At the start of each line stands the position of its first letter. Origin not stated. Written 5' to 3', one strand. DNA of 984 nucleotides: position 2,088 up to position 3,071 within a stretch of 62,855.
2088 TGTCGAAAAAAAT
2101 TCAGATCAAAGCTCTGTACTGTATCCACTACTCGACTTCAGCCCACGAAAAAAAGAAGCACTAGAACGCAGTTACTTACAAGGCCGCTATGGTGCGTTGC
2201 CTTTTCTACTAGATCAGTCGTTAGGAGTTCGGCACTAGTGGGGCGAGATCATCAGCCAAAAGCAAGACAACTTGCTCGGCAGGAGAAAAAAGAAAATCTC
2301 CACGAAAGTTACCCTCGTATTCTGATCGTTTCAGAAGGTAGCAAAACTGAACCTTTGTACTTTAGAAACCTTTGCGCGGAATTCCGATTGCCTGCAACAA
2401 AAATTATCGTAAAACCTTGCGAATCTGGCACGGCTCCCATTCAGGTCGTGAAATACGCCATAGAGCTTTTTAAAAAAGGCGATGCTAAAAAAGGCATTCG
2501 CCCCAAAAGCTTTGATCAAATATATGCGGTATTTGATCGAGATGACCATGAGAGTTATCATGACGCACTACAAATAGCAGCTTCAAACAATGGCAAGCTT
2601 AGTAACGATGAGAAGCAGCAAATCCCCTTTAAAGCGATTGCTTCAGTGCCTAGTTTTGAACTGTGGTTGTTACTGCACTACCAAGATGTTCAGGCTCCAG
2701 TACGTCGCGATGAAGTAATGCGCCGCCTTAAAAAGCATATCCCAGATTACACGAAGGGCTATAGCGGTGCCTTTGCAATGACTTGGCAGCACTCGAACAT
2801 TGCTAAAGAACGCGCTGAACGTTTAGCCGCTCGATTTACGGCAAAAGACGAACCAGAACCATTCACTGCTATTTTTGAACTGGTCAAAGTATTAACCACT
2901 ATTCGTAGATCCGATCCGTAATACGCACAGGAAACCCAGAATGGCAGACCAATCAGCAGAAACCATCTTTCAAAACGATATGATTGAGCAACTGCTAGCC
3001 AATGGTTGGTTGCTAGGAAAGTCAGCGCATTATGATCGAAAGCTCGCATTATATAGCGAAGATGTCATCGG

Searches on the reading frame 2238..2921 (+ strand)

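Call 13: search_protein_families(library=pfam, proteins=[window:2238-2921:+], max_evalue=0.00001)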
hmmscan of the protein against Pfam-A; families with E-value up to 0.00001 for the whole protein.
window:2238-2921:+ (227 aa): 1 family
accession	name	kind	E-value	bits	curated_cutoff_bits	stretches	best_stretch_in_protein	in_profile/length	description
PF13707.11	RloB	-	1.2e-39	137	31.5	1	28-219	1-195/195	RloB-like protein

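Call 88: search_protein_families(library=padloc, proteins=[window:2238-2921:+], max_evalue=0.01)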
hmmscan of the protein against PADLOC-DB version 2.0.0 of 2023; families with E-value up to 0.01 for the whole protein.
window:2238-2921:+ (227 aa): 3 families
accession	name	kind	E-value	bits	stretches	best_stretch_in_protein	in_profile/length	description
PDLC02337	AbiLii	-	5.5e-23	80.4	1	11-222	19-88/170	AbiLii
PDLC04430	PDC-M12B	-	6.8e-06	24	1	27-110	9-104/251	-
PDLC04432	PDC-M12B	-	0.00019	19.2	1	27-113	4-98/246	-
